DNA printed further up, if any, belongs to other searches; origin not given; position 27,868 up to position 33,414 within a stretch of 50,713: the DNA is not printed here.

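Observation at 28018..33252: Domain architecture of the giant protein: beta-rich N-domain, about 550-aa coiled coil, MoxR AAA+ core, long C-terminal extension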

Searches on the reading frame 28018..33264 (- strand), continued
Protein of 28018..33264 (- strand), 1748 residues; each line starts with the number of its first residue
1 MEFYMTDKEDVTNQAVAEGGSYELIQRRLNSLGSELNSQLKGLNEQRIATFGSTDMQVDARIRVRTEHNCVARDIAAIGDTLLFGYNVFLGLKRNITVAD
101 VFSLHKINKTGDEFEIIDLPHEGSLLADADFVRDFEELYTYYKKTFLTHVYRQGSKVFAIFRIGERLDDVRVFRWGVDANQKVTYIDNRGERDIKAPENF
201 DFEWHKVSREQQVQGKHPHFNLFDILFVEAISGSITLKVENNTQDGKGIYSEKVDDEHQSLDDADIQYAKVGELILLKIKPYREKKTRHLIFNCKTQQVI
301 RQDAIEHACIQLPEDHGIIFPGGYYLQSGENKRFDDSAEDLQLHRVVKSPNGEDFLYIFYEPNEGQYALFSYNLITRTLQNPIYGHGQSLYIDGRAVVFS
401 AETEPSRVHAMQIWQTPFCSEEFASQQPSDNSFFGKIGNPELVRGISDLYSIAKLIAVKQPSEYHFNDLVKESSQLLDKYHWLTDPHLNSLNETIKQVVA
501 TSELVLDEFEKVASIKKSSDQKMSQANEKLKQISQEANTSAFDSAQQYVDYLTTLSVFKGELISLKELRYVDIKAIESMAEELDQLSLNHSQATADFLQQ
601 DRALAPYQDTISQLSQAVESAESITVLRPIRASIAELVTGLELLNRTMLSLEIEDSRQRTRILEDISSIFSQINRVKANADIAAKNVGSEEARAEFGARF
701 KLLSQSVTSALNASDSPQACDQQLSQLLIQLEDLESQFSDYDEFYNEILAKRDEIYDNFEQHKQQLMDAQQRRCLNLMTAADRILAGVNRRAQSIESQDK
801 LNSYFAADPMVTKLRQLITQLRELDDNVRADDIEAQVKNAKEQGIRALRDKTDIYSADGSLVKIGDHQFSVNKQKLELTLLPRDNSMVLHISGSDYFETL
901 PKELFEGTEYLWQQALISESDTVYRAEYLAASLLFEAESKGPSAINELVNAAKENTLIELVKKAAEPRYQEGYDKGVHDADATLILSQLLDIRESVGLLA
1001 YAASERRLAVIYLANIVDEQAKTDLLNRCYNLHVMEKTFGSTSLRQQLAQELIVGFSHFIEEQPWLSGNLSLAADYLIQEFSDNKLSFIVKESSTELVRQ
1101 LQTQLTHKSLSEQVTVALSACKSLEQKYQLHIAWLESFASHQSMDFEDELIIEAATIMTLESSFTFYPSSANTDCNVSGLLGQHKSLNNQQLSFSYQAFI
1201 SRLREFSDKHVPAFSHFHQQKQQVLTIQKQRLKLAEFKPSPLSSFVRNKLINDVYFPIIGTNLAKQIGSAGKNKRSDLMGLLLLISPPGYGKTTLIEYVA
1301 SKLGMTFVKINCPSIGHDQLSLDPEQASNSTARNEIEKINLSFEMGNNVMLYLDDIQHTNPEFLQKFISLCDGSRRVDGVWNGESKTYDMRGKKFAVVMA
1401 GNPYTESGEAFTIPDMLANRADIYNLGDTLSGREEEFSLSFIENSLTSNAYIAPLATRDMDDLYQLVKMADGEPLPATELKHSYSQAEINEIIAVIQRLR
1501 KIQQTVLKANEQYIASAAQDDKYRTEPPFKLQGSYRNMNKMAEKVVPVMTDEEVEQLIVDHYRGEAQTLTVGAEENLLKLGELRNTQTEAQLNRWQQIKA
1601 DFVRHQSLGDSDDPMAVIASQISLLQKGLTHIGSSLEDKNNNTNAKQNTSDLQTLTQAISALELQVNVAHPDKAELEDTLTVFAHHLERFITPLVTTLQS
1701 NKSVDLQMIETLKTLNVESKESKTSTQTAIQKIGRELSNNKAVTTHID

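Call 12: find_related_loci(query=window:28018-33264:-, collection=genome_contigs, flank=8000)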
Query window:28018-33264:- (1748 aa) in genome_contigs; peptide patterns used: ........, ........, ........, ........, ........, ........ (x = any residue, [..] = any of these).
481 stretches matched a pattern; 434 encode a relative of the query (tblastn E <= 1e-3); the best 80 are kept; 80 distinct loci.
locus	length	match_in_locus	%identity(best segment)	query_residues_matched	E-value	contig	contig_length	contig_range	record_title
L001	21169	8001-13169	75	1-1741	0e+0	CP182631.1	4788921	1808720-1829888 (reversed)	Colwellia sp. RE-S-Sl-9 chromosome, complete genome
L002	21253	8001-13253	75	1-1741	0e+0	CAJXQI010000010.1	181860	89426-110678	MAG TPA_asm: uncultured Colwellia sp. isolate SRR3933263_bin.3_MetaBAT_v2.12.1_MAG genome assembly, contig: NODE_19_leng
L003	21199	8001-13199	75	1-1741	0e+0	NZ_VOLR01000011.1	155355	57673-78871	Colwellia hornerae strain ACAM 607 NODE_11_length_155355_cov_180.759, whole genome shotgun sequence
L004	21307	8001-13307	75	1-1744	0e+0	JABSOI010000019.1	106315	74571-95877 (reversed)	MAG: Alteromonadaceae bacterium isolate DT_4 DT-Alteromonadaceae-1_scaffold_20, whole genome shotgun sequence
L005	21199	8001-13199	75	1-1741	0e+0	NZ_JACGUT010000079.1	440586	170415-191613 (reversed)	Colwellia sp. MB3u-41 NODE_1114312_length_440586_cov_28.2, whole genome shotgun sequence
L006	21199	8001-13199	76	1-1741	0e+0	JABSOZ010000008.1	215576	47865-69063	MAG: Colwellia sp. isolate DT_21 DT-Colwellia-5_scaffold_8, whole genome shotgun sequence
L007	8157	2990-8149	74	1-1728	0e+0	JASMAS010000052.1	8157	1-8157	MAG: Litorilituus sp. isolate ETNP20_MAG_10 c_000000343460, whole genome shotgun sequence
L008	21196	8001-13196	77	1-1740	0e+0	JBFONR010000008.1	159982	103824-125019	Colwelliaceae bacterium MEBiC 14330 NODE_8_length_159982_cov_9.041686_pilon, whole genome shotgun sequence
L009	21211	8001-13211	76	1-1745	0e+0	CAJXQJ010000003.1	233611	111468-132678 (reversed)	MAG TPA_asm: uncultured Colwellia sp. isolate SRR3933279_bin.2_MetaBAT_v2.12.1_MAG genome assembly, contig: NODE_4_lengt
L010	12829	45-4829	75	139-1741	0e+0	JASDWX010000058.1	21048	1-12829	MAG: Alteromonadaceae bacterium isolate P24860_117_MAG_158 P24860_117_S15_metaspades_2566_length_21048_cov_7, whole geno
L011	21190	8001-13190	77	1-1738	0e+0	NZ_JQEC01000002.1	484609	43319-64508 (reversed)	Colwellia psychrerythraea strain GAB14E ctg11, whole genome shotgun sequence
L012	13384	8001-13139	68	12-1716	0e+0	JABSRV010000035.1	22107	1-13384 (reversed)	MAG: Psychrobium sp. isolate DT_95 DT-Psychrobium-1_scaffold_35, whole genome shotgun sequence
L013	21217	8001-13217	67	2-1748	0e+0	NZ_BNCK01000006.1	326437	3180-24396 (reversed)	Thalassotalea marina strain KCTC 42731 sequence06, whole genome shotgun sequence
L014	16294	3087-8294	74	1-1741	0e+0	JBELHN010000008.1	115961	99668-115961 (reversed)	MAG: Colwellia sp. isolate REMEI102_ass_metaspades_bin.20 NODE_155_length_115961_cov_14.442842, whole genome shotgun seq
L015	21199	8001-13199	77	1-1741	0e+0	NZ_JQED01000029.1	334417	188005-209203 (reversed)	Colwellia psychrerythraea strain ND2E ctg38, whole genome shotgun sequence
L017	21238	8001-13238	76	1-1748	0e+0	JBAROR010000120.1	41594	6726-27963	MAG: Cognaticolwellia sp. isolate MFD12168_ilm_asm_bin13 k127_154897, whole genome shotgun sequence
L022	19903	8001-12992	54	10-1661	0e+0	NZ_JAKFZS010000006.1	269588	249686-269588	Pseudoalteromonas luteoviolacea strain MMG020 assembly_contig_6, whole genome shotgun sequence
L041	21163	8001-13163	49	9-1707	0e+0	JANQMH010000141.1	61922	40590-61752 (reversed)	MAG: Exilibacterium sp. isolate PL25a_bin.9 k99_1963928, whole genome shotgun sequence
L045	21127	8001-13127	48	9-1707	0e+0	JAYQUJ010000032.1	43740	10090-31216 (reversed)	MAG: Pseudomonas sp. isolate SD9012_S6_concoct_bins.tsv.146 NODE_377_length_43740_cov_8.516379, whole genome shotgun seq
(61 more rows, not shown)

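Call 21: search_protein_families(library=pfam, proteins=[L022:3550-3960:+, L022:3976-4668:+, L041:13279-13842:+, L045:13778-14470:+, L002:4423-4971:-, L045:5487-7475:+, L022:5785-7851:+], max_evalue=0.1)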
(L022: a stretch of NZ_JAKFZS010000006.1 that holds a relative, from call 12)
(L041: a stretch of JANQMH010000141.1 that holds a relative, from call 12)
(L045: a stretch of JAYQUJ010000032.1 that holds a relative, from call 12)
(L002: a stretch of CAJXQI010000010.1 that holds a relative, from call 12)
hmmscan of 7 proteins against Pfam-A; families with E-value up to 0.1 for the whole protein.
L022:3550-3960:+ (136 aa): 1 family
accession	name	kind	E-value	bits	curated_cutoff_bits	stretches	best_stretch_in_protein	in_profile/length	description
PF09938.14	DUF2170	-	9.7e-37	126.2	27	1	2-134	3-137/137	Uncharacterized protein conserved in bacteria (DUF2170)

L022:3976-4668:+ (230 aa): 3 families
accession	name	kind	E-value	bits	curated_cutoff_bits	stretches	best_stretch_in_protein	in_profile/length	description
PF04012.17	PspA_IM30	-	3.8e-42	144.8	33.9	1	2-230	1-220/220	PspA/IM30 family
PF21871.1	Gp6_C-III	-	0.015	15.8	27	1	75-142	12-75/76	Baseplate structural protein gp6, C-terminal domain III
PF24471.1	KH_DEAH11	-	0.046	13.8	27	1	108-159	17-68/70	DEAH11-like, KH-domain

L041:13279-13842:+ (187 aa): 1 family
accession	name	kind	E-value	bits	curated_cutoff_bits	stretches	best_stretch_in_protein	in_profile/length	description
PF01694.28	Rhomboid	-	4e-18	66.4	22.6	1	47-179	6-142/143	Rhomboid domain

L045:13778-14470:+ (230 aa): 3 families
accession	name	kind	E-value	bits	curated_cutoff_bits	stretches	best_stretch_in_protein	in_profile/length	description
PF13091.12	PLDc_2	-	2.8e-29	102.1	27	1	102-223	3-132/132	PLD-like domain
PF07894.18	SACK1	-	1.4e-05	25.3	21.4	1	98-225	128-271/274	Scaffolding anchor of CK1 domain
PF00614.28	PLDc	-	0.04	14.4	21.9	0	172-193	5-26/28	Phospholipase D Active site motif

L002:4423-4971:- (182 aa): 2 families
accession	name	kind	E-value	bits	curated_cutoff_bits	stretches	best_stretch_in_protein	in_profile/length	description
PF13453.11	Zn_ribbon_TFIIB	-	2.4e-09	36.9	22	1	2-44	1-41/41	Transcription factor zinc-finger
PF14537.11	Cytochrom_c3_2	-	0.067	14.1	25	0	1-57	7-61/79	Cytochrome c3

L045:5487-7475:+ (663 aa): 0 families

L022:5785-7851:+ (689 aa): 1 family
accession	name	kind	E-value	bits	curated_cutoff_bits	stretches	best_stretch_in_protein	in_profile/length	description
PF01145.31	Band_7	-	2.8e-12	47.5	23.6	1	41-210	2-165/176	SPFH domain / Band 7 family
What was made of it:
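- Some extended operons carry a PLD-like gene (call 21).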
